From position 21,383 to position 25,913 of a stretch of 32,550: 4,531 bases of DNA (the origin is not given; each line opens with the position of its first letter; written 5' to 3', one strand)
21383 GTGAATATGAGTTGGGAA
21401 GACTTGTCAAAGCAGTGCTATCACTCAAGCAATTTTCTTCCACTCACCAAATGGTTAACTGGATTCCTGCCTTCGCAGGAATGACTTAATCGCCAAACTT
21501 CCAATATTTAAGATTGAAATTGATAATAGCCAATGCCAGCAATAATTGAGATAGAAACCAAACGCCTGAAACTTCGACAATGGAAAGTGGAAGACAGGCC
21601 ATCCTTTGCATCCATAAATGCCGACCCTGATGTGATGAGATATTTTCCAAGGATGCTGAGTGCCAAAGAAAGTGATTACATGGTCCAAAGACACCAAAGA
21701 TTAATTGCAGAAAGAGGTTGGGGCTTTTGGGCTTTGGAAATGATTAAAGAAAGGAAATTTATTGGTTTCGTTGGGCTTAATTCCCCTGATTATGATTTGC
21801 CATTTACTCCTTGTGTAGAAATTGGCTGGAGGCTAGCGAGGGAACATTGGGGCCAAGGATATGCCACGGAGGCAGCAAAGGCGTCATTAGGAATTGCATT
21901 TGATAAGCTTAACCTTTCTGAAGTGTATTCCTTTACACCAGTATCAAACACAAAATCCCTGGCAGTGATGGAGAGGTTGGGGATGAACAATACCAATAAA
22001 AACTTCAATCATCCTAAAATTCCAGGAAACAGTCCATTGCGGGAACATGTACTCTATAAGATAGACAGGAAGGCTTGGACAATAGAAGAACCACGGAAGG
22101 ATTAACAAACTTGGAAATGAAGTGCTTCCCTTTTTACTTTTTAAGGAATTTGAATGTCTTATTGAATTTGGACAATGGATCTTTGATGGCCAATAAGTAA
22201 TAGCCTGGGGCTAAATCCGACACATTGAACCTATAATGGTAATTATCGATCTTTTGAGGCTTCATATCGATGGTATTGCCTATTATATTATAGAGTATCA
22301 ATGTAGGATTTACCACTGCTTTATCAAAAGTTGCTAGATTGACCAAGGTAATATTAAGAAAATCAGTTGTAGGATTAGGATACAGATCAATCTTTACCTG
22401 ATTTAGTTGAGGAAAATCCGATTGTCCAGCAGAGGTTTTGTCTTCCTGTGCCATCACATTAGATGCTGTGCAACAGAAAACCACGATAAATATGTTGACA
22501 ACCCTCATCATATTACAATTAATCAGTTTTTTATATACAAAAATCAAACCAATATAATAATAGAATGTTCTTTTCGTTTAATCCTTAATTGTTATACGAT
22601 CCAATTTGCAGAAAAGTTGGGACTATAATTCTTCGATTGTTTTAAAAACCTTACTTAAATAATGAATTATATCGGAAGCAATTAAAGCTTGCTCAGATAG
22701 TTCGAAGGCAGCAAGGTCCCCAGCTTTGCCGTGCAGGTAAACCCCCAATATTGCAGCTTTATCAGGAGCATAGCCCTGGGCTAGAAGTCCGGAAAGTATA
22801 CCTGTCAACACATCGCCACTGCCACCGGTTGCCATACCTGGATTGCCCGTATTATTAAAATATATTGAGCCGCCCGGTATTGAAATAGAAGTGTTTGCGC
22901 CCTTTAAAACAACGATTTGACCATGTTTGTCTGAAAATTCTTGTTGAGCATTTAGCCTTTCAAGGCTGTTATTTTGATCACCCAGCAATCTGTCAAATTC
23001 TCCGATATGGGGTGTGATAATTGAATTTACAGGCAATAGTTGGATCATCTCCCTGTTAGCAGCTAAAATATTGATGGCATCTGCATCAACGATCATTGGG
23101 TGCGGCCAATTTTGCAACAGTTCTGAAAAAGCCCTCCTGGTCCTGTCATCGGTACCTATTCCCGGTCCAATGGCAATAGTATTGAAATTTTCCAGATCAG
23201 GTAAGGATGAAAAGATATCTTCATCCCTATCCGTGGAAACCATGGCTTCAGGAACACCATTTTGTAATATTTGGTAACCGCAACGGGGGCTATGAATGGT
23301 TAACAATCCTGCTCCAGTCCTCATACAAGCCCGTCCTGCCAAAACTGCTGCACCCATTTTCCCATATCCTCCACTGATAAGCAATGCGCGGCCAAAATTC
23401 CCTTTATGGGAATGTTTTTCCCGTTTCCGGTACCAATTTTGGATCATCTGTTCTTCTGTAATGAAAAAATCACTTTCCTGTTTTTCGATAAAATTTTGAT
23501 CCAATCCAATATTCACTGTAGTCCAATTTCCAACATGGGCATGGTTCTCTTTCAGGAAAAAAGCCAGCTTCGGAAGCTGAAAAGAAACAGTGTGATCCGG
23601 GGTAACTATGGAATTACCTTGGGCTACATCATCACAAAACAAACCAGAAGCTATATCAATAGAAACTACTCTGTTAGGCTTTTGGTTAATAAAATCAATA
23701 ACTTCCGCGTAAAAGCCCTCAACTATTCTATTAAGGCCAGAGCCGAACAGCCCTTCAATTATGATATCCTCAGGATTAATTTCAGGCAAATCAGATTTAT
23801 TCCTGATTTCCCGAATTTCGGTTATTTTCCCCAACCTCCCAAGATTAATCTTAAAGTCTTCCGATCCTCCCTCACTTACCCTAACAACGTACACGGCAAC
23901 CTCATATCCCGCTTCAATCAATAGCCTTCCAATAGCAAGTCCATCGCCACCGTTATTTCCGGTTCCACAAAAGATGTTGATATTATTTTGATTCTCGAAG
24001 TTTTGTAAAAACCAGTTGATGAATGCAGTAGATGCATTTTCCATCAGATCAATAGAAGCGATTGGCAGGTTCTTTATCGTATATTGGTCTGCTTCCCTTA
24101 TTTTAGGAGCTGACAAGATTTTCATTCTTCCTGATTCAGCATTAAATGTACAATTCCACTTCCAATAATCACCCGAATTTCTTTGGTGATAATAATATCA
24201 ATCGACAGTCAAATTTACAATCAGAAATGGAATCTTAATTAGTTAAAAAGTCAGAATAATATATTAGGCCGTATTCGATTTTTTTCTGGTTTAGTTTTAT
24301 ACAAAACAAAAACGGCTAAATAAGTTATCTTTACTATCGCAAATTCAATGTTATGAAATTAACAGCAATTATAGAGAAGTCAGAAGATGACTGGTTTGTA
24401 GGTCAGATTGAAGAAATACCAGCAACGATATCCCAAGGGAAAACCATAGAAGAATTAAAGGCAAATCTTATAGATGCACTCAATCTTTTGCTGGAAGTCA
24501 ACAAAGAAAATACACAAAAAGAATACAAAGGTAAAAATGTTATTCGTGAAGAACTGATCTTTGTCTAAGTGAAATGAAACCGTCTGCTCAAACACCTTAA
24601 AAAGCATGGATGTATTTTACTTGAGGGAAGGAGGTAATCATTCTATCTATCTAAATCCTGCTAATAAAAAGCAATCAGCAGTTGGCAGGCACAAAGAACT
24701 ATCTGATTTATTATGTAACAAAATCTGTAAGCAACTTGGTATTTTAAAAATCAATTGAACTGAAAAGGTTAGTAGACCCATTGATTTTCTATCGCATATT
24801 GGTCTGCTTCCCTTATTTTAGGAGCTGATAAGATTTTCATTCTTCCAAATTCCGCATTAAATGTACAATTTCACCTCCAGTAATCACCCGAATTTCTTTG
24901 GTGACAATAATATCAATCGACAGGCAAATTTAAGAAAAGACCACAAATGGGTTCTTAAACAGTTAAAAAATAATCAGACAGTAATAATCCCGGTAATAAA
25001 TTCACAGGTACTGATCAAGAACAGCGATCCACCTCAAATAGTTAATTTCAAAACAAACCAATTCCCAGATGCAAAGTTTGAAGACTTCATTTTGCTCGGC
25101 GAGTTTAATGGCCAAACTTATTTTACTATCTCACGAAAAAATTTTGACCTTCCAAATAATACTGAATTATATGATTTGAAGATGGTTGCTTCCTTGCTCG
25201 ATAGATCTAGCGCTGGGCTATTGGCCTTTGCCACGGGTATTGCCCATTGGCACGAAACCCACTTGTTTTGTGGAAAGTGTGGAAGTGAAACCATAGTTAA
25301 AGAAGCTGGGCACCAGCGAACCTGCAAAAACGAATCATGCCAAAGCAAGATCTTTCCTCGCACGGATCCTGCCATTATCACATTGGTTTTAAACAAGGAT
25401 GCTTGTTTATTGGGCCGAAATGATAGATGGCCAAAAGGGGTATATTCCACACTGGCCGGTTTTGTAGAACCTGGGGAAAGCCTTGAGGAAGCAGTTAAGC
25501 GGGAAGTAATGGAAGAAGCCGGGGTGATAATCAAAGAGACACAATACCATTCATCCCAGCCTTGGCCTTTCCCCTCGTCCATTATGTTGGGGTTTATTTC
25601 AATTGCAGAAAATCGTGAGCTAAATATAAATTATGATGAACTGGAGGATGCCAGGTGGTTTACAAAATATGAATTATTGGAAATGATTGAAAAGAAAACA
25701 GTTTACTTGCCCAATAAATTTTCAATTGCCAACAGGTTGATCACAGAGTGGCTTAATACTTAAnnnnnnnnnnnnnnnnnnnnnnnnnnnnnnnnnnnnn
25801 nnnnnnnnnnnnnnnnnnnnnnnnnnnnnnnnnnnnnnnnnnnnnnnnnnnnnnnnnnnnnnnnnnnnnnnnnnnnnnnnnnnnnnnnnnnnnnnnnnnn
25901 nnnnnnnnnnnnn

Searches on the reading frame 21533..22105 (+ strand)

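Call 8: search_protein_families(library=pfam, proteins=[window:21533-22105:+], max_evalue=0.01)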
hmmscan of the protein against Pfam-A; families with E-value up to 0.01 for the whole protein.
window:21533-22105:+ (190 aa): 2 families
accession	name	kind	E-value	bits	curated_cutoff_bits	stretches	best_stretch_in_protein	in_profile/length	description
PF13302.13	Acetyltransf_3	-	3.9e-36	125.2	25.4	1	11-152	1-138/138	Acetyltransferase (GNAT) domain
PF00583.31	Acetyltransf_1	-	4.1e-11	43.6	20.7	1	45-151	19-116/116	Acetyltransferase (GNAT) family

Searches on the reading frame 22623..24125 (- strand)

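Call 8: search_protein_families(library=pfam, proteins=[window:22623-24125:-], max_evalue=0.01)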
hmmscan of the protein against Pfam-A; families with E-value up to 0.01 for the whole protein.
window:22623-24125:- (500 aa): 3 families
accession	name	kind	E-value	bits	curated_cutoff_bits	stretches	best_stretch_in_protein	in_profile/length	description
PF01256.23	Carb_kinase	-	1.2e-58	198.9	27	1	248-487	2-237/242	NAD(P)H-hydrate dehydratase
PF03853.21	YjeF_N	-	6e-38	130.9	24.9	1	26-187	3-168/169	YjeF-related protein N-terminus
PF08543.17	Phos_pyr_kin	-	4e-05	23.5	27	1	359-457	111-220/246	Phosphomethylpyrimidine kinase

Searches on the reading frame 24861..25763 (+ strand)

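Call 8: search_protein_families(library=pfam, proteins=[window:24861-25763:+], max_evalue=0.01)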
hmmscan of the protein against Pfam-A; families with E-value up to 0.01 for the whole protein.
window:24861-25763:+ (300 aa): 3 families
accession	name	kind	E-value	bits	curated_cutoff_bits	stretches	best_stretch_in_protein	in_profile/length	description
PF00293.34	NUDIX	-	2.6e-16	60.3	21.1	1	170-272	4-118/134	NUDIX domain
PF09297.16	Zn_ribbon_NUD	-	2.3e-08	34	24.8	1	133-164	2-31/32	NADH pyrophosphatase zinc ribbon domain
PF09296.17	NUDIX-like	-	3.1e-05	25.1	22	1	41-130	3-96/96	NADH pyrophosphatase-like rudimentary NUDIX domain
